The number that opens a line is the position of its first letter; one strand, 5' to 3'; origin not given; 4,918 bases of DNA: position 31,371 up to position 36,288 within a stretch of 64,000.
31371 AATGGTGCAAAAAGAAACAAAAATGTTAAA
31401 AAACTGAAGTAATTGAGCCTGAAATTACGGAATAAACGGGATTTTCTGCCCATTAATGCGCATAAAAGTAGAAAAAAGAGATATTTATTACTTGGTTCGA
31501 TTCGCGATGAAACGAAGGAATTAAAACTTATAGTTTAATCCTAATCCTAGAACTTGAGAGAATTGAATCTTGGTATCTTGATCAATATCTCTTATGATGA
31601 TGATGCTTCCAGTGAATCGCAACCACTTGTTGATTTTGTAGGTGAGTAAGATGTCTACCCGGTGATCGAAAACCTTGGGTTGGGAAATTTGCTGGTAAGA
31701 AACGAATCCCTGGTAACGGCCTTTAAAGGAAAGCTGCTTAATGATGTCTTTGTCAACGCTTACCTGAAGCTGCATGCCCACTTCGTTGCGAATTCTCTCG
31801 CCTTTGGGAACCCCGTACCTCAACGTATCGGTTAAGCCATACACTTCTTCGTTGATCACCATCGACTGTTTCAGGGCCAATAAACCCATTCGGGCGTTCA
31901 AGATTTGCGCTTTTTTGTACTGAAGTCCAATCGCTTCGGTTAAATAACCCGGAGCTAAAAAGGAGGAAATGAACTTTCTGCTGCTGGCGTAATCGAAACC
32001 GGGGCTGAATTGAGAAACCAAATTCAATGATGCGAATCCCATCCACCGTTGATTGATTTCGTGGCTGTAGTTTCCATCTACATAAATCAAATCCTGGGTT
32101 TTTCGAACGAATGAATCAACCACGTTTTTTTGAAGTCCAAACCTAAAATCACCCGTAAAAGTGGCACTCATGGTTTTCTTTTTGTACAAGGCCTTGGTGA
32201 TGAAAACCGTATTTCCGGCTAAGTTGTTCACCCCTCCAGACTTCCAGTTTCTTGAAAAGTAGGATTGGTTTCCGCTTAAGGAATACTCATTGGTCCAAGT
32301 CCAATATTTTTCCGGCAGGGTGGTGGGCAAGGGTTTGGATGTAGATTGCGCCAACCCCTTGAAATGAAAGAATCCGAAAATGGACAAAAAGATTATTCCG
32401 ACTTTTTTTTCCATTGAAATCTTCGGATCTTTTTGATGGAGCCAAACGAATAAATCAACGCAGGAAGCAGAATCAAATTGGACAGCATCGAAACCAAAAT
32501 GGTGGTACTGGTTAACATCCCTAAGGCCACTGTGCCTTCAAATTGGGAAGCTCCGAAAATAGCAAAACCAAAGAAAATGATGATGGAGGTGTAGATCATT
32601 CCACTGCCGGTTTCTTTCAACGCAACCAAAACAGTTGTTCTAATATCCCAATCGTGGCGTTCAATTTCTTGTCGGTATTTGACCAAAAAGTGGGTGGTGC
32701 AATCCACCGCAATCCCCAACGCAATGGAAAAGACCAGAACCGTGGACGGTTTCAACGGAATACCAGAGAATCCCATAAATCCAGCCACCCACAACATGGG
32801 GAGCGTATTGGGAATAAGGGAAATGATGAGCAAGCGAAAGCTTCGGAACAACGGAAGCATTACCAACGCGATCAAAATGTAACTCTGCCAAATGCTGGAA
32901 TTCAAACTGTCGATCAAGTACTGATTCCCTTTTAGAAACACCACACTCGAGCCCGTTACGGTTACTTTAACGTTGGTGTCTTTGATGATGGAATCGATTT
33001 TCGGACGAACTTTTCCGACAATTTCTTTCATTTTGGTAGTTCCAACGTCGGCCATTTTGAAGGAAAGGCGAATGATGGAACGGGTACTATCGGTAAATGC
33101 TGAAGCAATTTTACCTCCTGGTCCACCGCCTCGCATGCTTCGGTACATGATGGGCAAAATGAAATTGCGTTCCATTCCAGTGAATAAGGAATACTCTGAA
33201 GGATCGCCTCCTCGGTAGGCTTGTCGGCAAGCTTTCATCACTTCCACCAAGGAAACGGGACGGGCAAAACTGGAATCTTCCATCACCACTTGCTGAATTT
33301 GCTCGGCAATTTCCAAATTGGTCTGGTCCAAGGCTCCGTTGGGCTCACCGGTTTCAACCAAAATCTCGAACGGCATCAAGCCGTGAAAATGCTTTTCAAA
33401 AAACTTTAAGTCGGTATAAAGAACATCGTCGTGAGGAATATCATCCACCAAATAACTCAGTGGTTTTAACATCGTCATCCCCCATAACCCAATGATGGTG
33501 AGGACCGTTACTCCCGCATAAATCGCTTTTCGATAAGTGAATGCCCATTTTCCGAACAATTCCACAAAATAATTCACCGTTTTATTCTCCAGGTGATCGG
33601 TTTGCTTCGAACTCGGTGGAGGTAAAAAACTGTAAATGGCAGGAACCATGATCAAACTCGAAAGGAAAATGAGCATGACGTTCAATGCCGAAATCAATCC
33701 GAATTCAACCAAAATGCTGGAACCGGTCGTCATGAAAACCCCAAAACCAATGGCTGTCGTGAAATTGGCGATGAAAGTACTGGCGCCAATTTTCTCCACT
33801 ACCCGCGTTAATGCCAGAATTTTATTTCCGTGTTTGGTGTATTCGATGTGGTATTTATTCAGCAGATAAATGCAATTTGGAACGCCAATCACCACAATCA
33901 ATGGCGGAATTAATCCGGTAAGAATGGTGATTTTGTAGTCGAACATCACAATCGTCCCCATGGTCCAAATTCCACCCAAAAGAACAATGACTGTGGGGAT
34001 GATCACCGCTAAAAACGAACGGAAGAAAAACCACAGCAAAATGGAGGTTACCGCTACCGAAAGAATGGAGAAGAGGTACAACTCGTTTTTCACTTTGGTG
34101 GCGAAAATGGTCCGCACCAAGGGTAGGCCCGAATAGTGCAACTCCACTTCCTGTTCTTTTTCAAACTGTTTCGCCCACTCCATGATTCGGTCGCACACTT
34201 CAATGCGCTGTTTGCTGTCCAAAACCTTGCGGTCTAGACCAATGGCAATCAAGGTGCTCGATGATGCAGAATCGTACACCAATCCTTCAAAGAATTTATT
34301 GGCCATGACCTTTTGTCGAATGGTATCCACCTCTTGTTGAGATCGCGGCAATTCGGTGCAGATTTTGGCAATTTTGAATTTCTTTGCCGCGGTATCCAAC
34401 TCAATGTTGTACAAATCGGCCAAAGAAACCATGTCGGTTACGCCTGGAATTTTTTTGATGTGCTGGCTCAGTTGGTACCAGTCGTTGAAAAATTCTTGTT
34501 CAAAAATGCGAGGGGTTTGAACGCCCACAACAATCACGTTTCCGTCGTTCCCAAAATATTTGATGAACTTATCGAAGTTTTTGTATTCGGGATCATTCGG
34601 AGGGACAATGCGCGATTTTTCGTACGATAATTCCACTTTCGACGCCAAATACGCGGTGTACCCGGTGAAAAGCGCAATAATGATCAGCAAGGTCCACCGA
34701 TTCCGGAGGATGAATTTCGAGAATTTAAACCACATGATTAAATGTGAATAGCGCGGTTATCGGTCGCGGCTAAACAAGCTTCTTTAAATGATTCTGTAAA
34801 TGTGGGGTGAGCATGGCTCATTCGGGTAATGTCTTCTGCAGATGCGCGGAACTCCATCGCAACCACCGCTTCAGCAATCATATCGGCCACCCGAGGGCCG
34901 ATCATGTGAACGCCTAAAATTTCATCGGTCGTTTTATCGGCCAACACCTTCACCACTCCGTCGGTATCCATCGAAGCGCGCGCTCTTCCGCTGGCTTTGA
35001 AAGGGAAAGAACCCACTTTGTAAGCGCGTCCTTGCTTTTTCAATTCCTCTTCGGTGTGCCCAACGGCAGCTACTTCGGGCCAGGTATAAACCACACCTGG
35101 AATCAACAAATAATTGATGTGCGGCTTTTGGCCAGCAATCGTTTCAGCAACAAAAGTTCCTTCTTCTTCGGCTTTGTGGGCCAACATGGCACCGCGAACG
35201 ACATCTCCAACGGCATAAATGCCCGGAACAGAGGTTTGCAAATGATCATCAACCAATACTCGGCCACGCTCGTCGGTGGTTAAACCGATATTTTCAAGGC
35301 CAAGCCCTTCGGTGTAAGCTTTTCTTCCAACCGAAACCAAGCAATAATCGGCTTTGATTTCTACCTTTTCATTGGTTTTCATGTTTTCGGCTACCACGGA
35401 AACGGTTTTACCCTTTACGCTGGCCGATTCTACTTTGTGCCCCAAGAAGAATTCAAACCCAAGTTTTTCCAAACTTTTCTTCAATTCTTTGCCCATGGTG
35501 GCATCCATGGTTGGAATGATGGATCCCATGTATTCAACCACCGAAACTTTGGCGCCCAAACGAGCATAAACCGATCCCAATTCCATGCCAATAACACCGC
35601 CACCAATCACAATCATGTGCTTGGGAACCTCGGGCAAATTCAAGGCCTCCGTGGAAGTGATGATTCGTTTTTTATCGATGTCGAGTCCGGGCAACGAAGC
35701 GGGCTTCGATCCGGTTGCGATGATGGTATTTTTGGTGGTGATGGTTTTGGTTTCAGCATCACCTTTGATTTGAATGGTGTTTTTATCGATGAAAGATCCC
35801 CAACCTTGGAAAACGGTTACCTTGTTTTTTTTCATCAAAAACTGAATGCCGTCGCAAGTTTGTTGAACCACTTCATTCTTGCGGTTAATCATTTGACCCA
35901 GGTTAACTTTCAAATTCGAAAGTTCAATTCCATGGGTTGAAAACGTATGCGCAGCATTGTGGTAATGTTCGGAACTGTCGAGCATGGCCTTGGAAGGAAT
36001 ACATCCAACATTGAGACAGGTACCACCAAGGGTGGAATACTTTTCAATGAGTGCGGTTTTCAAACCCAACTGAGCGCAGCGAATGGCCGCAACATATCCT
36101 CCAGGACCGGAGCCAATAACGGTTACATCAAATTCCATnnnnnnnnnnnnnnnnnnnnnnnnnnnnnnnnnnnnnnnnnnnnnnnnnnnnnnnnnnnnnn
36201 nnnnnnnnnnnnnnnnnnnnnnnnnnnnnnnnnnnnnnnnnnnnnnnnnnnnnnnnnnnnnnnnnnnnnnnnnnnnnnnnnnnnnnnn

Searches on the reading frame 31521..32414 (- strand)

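Call 32: search_protein_families(library=pfam, proteins=[window:31521-32414:-], max_evalue=0.00001)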
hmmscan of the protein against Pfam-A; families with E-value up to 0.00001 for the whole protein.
window:31521-32414:- (297 aa): 1 family
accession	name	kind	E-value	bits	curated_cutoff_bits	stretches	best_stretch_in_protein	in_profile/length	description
PF11276.14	DUF3078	-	1.9e-17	63.9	25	1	49-140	2-92/92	Protein of unknown function (DUF3078)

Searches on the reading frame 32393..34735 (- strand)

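Call 32: search_protein_families(library=pfam, proteins=[window:32393-34735:-], max_evalue=0.00001)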
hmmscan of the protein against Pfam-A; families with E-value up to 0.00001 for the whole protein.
window:32393-34735:- (780 aa): 1 family
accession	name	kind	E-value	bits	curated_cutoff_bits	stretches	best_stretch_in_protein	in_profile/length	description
PF03176.21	MMPL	-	7.5e-30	104.4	20.5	2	556-777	89-321/333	MMPL family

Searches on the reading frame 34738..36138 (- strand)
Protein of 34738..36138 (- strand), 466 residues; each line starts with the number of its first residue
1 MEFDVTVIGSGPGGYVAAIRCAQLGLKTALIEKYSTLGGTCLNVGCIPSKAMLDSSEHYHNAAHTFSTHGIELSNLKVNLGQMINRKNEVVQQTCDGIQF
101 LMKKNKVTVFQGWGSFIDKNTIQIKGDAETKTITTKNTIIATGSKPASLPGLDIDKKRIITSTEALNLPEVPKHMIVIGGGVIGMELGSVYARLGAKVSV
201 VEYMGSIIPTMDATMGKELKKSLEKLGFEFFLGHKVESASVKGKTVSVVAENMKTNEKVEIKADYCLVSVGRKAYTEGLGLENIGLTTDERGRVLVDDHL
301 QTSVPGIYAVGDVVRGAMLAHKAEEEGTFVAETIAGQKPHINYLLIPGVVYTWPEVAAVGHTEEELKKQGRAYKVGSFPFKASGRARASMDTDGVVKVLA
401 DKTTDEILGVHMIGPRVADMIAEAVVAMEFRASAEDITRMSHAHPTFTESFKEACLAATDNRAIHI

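Call 47: search_protein_families(library=pfam, proteins=[window:34738-36138:-], max_evalue=0.00001)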
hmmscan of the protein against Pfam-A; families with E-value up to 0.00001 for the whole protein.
window:34738-36138:- (466 aa): 10 families
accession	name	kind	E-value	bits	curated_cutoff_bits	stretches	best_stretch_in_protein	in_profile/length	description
PF07992.20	Pyr_redox_2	-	5.8e-78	262.7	26.1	1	3-327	1-291/291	Pyridine nucleotide-disulphide oxidoreductase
PF02852.28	Pyr_redox_dim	-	1.9e-39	134.7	25.3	1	346-454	1-109/110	Pyridine nucleotide-disulphide oxidoreductase, dimerisation domain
PF00070.33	Pyr_redox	-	4e-21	75.7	22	1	174-250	1-79/82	Pyridine nucleotide-disulphide oxidoreductase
PF12831.13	FAD_oxidored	-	1.1e-11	45.1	27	1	4-45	1-42/416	FAD dependent oxidoreductase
PF00890.30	FAD_binding_2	-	1.9e-11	44.3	20.4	1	4-40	1-37/414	FAD binding domain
PF13738.12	Pyr_redox_3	-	2.8e-09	37.1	30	1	7-311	2-305/305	Pyridine nucleotide-disulphide oxidoreductase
PF01134.28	GIDA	-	1e-07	31.9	22.1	1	4-144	1-150/391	Glucose inhibited division protein A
PF13450.12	NAD_binding_8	-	3e-07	31.1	21.9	1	7-44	1-38/68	NAD(P)-binding Rossmann-like domain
PF01494.25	FAD_binding_3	-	5.8e-07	29.5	22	0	3-36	2-35/349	FAD binding domain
PF03486.20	HI0933_like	-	4.5e-06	26.7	50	0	4-137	2-139/244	HI0933-like protein Rossmann domain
